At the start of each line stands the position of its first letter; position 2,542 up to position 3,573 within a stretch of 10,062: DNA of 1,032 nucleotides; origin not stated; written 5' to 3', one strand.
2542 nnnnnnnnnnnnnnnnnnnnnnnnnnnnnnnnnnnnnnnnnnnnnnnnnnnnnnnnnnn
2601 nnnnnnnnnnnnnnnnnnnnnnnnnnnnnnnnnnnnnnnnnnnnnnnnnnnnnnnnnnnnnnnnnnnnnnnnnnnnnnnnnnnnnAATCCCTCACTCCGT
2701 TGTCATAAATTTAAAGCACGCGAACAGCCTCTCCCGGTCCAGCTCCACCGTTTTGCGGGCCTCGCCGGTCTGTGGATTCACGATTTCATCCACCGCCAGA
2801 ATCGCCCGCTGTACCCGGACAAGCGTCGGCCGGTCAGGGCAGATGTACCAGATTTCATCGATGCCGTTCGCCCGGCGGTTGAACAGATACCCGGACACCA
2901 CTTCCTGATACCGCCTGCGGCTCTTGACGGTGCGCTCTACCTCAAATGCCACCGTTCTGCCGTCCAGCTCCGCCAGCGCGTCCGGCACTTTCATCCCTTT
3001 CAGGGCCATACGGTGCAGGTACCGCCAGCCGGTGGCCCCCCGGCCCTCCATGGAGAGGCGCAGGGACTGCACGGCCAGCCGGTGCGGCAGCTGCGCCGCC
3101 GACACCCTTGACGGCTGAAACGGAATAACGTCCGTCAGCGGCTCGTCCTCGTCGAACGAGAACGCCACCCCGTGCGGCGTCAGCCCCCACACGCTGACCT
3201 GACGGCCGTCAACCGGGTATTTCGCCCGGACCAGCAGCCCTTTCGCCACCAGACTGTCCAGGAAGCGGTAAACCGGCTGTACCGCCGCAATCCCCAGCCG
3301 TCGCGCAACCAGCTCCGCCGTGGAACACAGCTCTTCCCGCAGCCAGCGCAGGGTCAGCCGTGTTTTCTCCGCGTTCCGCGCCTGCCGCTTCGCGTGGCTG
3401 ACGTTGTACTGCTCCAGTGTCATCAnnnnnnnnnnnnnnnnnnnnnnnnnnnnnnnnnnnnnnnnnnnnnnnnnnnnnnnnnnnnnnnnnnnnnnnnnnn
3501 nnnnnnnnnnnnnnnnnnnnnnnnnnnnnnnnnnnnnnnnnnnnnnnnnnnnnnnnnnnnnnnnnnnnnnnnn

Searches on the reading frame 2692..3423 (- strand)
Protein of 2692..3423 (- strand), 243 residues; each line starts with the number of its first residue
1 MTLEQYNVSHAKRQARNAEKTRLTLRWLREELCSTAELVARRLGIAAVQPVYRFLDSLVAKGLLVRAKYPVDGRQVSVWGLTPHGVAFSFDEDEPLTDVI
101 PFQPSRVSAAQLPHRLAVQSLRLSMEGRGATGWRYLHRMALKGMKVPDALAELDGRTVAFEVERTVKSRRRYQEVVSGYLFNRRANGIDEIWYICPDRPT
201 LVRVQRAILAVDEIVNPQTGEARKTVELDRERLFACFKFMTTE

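Call 27: search_dna_similar(query=window:2692-3423:-, collection=plasmids, mode=protein, max_rows=60, rows=spread, max_evalue=0.00001)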
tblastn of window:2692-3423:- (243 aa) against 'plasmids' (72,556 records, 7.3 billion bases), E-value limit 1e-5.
Records with a match: 924; places in all: 976; records where one place covers at least 80% of the query: 565.
Best place of each record, by identity: >=99% 5; 95-99% 146; 90-95% 380; 80-90% 2; 60-80% 1; <60% 390.
By first word of the organism name: Klebsiella 500; Escherichia 118; Vibrio 85; Salmonella 61; Enterobacter 49; Citrobacter 43; Shigella 14; Serratia 9; Yersinia 8; Acinetobacter 8; and 15 more.
By predicted mobility (MOB-suite, as given by PLSDB): mobilizable 600; conjugative 238; non-mobilizable 86.
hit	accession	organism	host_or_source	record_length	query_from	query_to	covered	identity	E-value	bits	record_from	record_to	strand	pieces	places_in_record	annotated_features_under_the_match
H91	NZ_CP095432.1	Klebsiella pneumoniae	patient,cell culture,sputum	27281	1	243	100%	100.0%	3e-125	474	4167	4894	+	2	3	none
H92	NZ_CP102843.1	Klebsiella pneumoniae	Homo sapiens,vaginal secretion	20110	1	243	100%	96.3%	5e-146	457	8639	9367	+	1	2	mobC: MobC family replication-relaxation protein | TraM recognition domain-containing protein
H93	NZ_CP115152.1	Enterobacter hormaechei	Homo sapiens,blood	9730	1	243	100%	95.9%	1e-144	453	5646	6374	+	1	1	mobC: MobC family replication-relaxation protein | TraM recognition domain-containing protein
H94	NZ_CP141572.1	Klebsiella pneumoniae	Homo sapiens,pure culture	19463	1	243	100%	95.9%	1e-144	453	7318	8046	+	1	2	mobC: MobC family replication-relaxation protein | TraM recognition domain-containing protein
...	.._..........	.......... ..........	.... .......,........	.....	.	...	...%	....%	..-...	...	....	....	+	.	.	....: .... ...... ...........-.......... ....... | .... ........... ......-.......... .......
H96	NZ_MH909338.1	Klebsiella pneumoniae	Beijing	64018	1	243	100%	95.5%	2e-144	452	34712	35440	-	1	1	mobC: MobC family replication-relaxation protein | TraM recognition domain-containing protein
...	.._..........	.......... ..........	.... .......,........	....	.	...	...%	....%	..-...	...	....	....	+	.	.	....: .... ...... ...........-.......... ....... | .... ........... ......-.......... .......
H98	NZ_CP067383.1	Klebsiella grimontii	Homo sapiens,urine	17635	1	243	100%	93.8%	1e-142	447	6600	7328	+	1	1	replication-relaxation family protein | TraM recognition domain-containing protein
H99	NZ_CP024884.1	Klebsiella aerogenes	-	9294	1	243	100%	93.4%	2e-140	441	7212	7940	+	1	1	MobC family replication-relaxation protein | TraM recognition domain-containing protein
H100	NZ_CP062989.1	Klebsiella pneumoniae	Homo sapiens,traumatic discharge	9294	1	243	100%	93.4%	2e-140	441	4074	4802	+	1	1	MobC family replication-relaxation protein | TraM recognition domain-containing protein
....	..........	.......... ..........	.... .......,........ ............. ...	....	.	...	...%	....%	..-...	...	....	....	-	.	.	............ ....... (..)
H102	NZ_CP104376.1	Klebsiella pneumoniae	Homo sapiens,Wound/Abscess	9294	1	243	100%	93.4%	2e-140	441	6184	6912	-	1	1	MobC family replication-relaxation protein | TraM recognition domain-containing protein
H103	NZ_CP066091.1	Citrobacter koseri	-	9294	1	243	100%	93.4%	2e-140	441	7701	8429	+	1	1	MobC family replication-relaxation protein | TraM recognition domain-containing protein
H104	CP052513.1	Klebsiella pneumoniae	Homo sapiens,blood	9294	1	243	100%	93.4%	2e-140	441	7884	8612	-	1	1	record has no annotation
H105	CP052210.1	Klebsiella pneumoniae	Homo sapiens,blood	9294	1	243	100%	93.4%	2e-140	441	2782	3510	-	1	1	replication-relaxation family protein | TraM recognition domain-containing protein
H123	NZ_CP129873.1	Klebsiella pneumoniae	Homo sapiens,whole organism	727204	9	239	95%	29.5%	5e-17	87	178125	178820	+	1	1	mobC: MobC family replication-relaxation protein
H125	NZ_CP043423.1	Vibrio parahaemolyticus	cell culture,shrimp pond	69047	1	237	98%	26.0%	2e-13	77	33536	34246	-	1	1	mobC: MobC family replication-relaxation protein | hypothetical protein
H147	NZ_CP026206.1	Escherichia coli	-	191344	47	224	73%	28.3%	4e-14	78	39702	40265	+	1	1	mobC: MobC family replication-relaxation protein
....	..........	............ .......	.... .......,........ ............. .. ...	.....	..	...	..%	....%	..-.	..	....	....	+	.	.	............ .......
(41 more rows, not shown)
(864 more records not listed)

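Call 67: search_protein_families(library=pfam, proteins=[window:2695-3423:-], max_evalue=0.001)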
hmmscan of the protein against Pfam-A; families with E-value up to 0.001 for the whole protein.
window:2695-3423:- (243 aa): 1 family
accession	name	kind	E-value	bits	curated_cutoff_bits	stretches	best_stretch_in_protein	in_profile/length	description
PF13814.12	Replic_Relax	-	6.4e-22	79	25.3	1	25-191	1-191/191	Replication-relaxation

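Call 73: get_annotated_region(hit=H125, flank=5000)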
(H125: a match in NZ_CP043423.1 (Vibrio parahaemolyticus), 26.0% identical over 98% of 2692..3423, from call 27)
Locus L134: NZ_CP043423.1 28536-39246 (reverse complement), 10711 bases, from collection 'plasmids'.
description: Vibrio parahaemolyticus strain MVP1 plasmid pVa, complete sequence
organism: Vibrio parahaemolyticus (NCBI taxid 670)
taxonomy: Bacteria; Pseudomonadota; Gammaproteobacteria; Vibrionales; Vibrionaceae; Vibrio; Vibrio parahaemolyticus
host: -; source: cell culture,shrimp pond; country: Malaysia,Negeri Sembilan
typing (MOB-suite, as given by PLSDB): mobilizable; replicon rep_cluster_1486; relaxase MOBC
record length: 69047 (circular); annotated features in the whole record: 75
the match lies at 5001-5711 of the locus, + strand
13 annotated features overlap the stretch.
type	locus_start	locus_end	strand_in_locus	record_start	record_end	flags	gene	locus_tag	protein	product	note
CDS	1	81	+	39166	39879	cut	-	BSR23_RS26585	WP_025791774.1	hypothetical protein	-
CDS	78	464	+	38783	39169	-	-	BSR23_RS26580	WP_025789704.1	hypothetical protein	-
CDS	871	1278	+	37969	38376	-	-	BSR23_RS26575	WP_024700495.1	H-NS family nucleoid-associated regulatory protein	GO:0006355 - regulation of DNA-templated transcription [Evidence IEA]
CDS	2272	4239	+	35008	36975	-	-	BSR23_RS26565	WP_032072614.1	type IV secretion system DNA-binding domain-containing protein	-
CDS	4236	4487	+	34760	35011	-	-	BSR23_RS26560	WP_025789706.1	hypothetical protein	-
CDS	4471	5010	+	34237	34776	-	-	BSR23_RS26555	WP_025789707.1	hypothetical protein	-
CDS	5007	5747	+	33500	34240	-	mobC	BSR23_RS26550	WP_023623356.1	MobC family replication-relaxation protein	-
CDS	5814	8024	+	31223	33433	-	-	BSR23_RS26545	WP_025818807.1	DNA topoisomerase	GO:0006265 - DNA topological change [Evidence IEA]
CDS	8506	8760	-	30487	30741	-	-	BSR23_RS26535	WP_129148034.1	hypothetical protein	-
CDS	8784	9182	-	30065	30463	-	-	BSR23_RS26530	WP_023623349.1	hypothetical protein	-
CDS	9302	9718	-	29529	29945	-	-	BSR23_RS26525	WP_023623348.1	hypothetical protein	-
CDS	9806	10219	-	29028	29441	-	-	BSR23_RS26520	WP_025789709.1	antirestriction protein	-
CDS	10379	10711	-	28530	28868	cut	-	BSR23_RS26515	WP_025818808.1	hypothetical protein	-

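Call 74: get_annotated_region(hit=H148, flank=5000)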
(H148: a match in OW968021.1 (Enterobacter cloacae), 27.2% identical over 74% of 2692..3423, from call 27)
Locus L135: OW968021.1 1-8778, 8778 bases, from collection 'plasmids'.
description: Enterobacter cloacae isolate 90 genome assembly, plasmid: P3
organism: Enterobacter cloacae (NCBI taxid 550)
taxonomy: Bacteria; Pseudomonadota; Gammaproteobacteria; Enterobacterales; Enterobacteriaceae; Enterobacter; Enterobacter cloacae
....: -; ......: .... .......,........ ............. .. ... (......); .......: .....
typing (MOB-suite, as given by PLSDB): mobilizable; relaxase MOBC
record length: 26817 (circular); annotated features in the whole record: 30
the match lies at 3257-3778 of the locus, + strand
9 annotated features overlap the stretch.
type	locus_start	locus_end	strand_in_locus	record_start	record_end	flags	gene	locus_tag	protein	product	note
CDS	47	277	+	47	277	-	-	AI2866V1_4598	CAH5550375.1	hypothetical protein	-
CDS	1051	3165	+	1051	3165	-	-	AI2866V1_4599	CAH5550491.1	hypothetical protein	-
CDS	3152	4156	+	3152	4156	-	-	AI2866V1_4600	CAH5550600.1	hypothetical protein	-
CDS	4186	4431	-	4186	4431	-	-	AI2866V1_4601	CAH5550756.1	HTH-type transcriptional regulator Xre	-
CDS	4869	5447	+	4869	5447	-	-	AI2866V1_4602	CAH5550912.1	hypothetical protein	-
CDS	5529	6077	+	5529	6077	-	-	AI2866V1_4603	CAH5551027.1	Type IV secretion system protein virB1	-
CDS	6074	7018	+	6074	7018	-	-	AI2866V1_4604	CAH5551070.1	Type IV secretion system protein VirB11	-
CDS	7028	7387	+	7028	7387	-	-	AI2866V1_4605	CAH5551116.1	hypothetical protein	-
CDS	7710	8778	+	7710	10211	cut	-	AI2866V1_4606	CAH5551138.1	Type IV secretion system protein virB4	-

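Call 75: get_annotated_region(hit=H147, flank=5000)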
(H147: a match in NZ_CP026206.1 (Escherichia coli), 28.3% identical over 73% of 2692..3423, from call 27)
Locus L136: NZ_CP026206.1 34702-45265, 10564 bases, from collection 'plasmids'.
description: Escherichia coli strain ECONIH5 plasmid pECO-cbb3, complete sequence
organism: Escherichia coli (NCBI taxid 562)
taxonomy: Bacteria; Pseudomonadota; Gammaproteobacteria; Enterobacterales; Enterobacteriaceae; Escherichia; Escherichia coli
host: -; source: -; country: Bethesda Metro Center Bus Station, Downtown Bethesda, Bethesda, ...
typing (MOB-suite, as given by PLSDB): conjugative; replicon IncFIB,IncFIB; relaxase MOBC; mating-pair formation MPF_T
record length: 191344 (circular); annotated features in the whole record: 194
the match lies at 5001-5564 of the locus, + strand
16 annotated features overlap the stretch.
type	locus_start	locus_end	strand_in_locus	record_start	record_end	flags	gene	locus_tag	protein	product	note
CDS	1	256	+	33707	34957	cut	virB10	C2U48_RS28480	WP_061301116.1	VirB10/TraB/TrbI family type IV secretion system protein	-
CDS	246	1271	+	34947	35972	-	virB11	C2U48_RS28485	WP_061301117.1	P-type DNA transfer ATPase VirB11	GO:0044097 - secretion by the type IV secretion system [Evidence IEA]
CDS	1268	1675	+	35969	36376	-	-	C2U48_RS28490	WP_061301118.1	cag pathogenicity island Cag12 family protein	-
CDS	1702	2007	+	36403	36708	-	-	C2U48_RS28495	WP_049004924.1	conjugal transfer protein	-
CDS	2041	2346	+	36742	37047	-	-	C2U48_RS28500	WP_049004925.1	dpoa decarboxylase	-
CDS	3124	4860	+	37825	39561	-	-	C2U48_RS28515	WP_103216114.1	type IV secretory system conjugative DNA transfer family protein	-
CDS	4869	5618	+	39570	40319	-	mobC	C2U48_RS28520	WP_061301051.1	MobC family replication-relaxation protein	-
CDS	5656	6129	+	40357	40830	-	-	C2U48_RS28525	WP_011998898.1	thermonuclease family protein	-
CDS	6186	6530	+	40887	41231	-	-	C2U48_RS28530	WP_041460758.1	hypothetical protein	-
CDS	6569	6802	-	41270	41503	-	-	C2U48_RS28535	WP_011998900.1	hypothetical protein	-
CDS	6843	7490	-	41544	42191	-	-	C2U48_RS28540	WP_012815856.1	ParA family protein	-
CDS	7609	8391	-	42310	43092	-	-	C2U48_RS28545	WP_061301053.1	SprT-like domain-containing protein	-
CDS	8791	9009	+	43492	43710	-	ccdA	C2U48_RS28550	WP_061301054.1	type II toxin-antitoxin system antitoxin CcdA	-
CDS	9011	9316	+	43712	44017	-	ccdB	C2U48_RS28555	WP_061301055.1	type II toxin-antitoxin system toxin CcdB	-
CDS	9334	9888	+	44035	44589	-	-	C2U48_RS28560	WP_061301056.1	DUF5710 domain-containing protein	-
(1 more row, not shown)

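Call 76: get_annotated_region(hit=H123, flank=5000)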
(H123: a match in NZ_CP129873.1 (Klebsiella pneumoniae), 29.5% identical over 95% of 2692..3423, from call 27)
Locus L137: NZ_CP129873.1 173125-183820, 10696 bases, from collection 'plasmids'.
description: Klebsiella pneumoniae strain 2020S09-154 plasmid p2020S09-154-727k, complete sequence
organism: Klebsiella pneumoniae (NCBI taxid 573)
taxonomy: Bacteria; Pseudomonadota; Gammaproteobacteria; Enterobacterales; Enterobacteriaceae; Klebsiella; Klebsiella pneumoniae
host: -; source: Homo sapiens,whole organism; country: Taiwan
typing (MOB-suite, as given by PLSDB): non-mobilizable; mating-pair formation MPF_T
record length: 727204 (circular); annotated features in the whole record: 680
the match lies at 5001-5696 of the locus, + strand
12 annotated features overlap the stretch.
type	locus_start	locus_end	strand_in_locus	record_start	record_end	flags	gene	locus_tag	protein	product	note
CDS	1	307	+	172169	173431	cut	virB10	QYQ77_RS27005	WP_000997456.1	VirB10/TraB/TrbI family type IV secretion system protein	-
CDS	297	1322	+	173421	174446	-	virB11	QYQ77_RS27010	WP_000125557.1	P-type DNA transfer ATPase VirB11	GO:0044097 - secretion by the type IV secretion system [Evidence IEA]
CDS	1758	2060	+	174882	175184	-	-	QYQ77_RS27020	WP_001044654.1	TrbM/KikA/MpfK family conjugal transfer protein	-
CDS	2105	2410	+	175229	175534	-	-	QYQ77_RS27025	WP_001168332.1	hypothetical protein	-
CDS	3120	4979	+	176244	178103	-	-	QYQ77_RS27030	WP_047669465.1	type IV secretion system DNA-binding domain-containing protein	-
CDS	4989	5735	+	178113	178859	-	mobC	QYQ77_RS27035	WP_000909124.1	MobC family replication-relaxation protein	-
CDS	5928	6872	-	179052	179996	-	-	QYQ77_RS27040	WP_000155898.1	zincin-like metallopeptidase domain-containing protein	-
CDS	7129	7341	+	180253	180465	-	-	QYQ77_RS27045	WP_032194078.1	JAB domain-containing protein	-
CDS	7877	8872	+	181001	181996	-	-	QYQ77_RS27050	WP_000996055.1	restriction endonuclease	-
CDS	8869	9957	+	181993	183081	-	-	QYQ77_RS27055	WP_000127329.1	ABC-three component system protein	-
CDS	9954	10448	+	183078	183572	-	-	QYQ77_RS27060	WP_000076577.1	ABC-three component system middle component 2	-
CDS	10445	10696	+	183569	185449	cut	-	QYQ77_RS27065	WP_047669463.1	ATP-binding protein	-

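Call 87: search_solved_structures(query=window:2695-3423:-, max_evalue=1)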
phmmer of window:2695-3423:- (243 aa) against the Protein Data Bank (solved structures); distinct sequences matched with E-value up to 1: 3.
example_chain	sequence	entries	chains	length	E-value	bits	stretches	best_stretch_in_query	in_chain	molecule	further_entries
3u2r_A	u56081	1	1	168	0.013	18.3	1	22-121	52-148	Regulatory protein MarR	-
5ya0_A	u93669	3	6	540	0.22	14.2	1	21-47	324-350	Autoinducer-2 kinase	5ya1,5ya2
5zhc_A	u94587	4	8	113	0.52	13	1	49-92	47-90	Transcriptional regulator | Transcriptional regulator Rv3488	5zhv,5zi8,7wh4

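Call 88: search_protein_families(library=ncbifam, proteins=[window:2695-3423:-], max_evalue=0.001)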
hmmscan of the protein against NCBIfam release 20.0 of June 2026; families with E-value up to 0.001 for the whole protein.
window:2695-3423:- (243 aa): 1 family
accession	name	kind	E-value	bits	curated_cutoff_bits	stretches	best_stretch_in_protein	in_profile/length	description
NF041423.1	MobC_subf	subfamily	1e-73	247.6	200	1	9-243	6-238/240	MobC family replication-relaxation protein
